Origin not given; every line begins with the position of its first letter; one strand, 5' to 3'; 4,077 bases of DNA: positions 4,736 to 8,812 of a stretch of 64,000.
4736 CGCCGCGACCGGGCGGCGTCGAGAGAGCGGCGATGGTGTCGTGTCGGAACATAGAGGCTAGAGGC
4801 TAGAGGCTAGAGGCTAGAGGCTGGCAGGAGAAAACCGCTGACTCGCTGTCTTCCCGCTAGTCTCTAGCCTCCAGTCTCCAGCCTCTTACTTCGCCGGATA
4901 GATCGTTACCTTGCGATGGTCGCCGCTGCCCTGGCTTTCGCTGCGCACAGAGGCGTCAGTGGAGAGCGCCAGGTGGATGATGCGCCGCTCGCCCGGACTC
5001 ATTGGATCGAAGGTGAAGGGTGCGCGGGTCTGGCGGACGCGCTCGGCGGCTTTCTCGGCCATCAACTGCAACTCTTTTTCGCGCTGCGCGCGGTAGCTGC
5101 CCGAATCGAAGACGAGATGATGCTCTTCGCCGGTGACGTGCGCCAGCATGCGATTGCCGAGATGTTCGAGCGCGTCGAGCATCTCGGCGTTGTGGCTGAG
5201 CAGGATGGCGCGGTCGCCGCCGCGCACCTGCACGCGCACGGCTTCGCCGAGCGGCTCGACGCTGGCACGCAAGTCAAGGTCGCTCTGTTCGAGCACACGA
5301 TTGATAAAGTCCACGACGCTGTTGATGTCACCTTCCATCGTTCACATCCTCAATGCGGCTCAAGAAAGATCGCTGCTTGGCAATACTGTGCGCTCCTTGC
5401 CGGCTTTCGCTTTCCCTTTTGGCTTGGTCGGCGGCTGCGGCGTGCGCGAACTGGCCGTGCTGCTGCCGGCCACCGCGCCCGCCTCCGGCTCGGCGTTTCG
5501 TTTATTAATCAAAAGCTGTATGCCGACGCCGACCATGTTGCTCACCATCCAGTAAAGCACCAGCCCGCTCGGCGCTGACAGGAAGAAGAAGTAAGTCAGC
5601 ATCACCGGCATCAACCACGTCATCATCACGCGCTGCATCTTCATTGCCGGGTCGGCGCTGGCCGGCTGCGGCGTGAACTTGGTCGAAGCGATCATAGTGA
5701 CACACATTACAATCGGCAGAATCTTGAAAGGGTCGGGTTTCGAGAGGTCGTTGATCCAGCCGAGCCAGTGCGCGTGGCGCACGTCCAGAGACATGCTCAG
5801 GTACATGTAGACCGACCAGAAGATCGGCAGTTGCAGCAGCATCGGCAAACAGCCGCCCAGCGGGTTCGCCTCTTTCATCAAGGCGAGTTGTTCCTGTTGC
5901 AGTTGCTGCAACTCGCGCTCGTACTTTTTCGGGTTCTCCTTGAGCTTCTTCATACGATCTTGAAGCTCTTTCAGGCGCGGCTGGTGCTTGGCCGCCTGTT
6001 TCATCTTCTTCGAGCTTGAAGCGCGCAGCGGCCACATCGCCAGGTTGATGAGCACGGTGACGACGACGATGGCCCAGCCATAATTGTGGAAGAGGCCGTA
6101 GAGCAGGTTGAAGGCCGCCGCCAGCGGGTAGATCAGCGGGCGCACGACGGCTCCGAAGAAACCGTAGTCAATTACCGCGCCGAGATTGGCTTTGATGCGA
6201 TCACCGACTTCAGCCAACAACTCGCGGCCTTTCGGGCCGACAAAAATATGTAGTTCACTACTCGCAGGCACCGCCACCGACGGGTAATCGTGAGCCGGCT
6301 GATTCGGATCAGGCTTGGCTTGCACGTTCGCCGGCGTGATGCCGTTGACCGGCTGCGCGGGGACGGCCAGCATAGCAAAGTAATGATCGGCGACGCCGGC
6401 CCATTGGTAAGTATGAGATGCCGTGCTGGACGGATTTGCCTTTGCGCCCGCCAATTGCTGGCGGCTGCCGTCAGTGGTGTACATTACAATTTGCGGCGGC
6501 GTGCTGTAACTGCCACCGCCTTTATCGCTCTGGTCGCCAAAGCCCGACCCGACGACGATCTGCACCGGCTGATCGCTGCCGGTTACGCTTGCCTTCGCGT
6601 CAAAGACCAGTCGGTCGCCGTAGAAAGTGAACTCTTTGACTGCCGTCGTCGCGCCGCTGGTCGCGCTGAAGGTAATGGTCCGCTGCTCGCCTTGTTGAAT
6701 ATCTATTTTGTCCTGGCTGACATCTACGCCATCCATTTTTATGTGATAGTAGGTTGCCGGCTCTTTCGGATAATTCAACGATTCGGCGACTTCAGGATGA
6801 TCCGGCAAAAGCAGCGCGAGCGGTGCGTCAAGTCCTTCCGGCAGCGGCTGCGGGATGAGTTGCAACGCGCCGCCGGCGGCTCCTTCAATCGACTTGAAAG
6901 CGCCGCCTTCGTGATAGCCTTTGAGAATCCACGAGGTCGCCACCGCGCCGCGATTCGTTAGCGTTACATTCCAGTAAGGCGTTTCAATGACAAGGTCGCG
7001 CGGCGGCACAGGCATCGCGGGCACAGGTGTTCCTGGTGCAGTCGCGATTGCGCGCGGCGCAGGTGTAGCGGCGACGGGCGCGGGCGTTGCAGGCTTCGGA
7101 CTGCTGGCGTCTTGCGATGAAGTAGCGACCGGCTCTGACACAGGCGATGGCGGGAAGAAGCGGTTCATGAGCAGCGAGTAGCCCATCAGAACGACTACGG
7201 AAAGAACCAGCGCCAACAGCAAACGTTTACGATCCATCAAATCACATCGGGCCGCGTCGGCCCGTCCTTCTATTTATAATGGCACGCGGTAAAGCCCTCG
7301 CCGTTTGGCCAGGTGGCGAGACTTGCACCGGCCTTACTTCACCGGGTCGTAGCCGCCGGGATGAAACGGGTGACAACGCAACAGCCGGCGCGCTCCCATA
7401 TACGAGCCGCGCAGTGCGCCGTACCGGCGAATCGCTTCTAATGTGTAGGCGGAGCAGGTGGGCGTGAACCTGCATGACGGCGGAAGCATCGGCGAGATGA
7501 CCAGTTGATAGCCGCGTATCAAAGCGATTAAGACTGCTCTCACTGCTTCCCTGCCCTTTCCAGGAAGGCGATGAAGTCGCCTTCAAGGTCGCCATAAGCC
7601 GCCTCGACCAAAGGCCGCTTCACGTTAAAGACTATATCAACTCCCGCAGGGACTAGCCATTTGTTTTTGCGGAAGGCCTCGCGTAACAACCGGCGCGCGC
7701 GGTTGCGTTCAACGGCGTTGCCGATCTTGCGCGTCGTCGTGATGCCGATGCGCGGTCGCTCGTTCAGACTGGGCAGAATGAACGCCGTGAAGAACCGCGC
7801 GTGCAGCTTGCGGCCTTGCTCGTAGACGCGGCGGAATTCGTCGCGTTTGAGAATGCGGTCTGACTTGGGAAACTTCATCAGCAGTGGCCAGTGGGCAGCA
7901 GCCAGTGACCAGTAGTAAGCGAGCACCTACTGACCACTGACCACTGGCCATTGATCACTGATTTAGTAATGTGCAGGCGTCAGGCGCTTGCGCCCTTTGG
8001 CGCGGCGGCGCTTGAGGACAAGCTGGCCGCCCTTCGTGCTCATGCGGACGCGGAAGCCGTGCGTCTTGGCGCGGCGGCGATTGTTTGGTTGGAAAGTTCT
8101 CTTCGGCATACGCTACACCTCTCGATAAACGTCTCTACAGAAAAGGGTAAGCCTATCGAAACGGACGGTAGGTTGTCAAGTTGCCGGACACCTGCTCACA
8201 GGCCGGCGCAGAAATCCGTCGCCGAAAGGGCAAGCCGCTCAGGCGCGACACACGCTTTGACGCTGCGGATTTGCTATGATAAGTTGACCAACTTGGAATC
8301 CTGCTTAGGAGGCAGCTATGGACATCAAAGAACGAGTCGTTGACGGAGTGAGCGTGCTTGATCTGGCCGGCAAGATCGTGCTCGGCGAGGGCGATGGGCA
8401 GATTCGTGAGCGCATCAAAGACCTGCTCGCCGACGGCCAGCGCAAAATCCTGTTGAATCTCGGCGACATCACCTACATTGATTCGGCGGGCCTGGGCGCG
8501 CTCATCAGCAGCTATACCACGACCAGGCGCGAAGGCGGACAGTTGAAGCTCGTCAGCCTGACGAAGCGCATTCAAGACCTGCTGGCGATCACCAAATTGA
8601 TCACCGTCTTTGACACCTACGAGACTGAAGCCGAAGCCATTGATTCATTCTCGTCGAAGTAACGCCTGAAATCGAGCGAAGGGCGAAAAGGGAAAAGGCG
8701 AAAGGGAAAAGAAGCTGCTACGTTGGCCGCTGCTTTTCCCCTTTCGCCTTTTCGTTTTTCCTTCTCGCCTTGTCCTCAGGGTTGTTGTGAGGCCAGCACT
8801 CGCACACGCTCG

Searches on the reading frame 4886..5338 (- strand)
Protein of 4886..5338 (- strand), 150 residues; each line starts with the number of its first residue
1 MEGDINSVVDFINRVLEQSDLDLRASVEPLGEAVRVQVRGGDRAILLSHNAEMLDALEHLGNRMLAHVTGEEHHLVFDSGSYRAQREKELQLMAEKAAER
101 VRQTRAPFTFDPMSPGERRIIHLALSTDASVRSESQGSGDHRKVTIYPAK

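Call 57: search_protein_families(library=pfam, proteins=[window:4886-5338:-])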
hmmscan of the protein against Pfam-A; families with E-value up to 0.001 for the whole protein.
window:4886-5338:- (150 aa): 1 family
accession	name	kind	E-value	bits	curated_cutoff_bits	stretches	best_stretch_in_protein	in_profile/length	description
PF01424.28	R3H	-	9.2e-19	67.7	26.8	1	89-148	2-60/60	R3H domain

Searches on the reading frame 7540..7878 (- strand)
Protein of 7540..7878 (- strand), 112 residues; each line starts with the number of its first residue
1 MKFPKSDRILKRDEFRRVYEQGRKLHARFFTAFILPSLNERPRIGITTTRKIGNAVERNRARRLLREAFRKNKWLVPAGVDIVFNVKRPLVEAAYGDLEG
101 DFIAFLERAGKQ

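Call 57: search_protein_families(library=pfam, proteins=[window:7540-7878:-])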
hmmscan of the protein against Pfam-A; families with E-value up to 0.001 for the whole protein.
window:7540-7878:- (112 aa): 1 family
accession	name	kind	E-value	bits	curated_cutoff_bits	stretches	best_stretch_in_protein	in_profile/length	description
PF00825.24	Ribonuclease_P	-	7.1e-29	100.5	22.3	1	3-109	1-108/109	Ribonuclease P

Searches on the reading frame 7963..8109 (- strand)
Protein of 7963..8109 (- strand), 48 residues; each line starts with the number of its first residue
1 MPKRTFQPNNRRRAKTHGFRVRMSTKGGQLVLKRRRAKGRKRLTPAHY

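Call 59: search_protein_families(library=pfam, proteins=[window:7963-8109:-])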
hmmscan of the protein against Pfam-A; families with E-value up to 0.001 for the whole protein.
window:7963-8109:- (48 aa): 1 family
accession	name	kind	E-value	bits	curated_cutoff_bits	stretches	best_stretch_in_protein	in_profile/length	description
PF00468.22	Ribosomal_L34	-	3e-21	75.5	25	1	3-44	2-43/44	Ribosomal protein L34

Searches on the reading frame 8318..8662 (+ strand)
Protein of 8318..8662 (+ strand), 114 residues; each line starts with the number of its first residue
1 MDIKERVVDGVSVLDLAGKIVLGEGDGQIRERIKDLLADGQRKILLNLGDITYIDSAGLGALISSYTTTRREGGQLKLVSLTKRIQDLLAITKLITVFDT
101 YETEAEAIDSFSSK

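Call 57: search_protein_families(library=pfam, proteins=[window:8318-8662:+])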
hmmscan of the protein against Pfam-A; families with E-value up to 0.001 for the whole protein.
window:8318-8662:+ (114 aa): 2 families
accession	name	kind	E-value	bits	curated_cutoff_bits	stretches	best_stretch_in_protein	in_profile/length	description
PF01740.26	STAS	-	6.9e-18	64.8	22.6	1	6-107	5-106/106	STAS domain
PF13466.11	STAS_2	-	2e-09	37.9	29.2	1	24-92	10-77/80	STAS domain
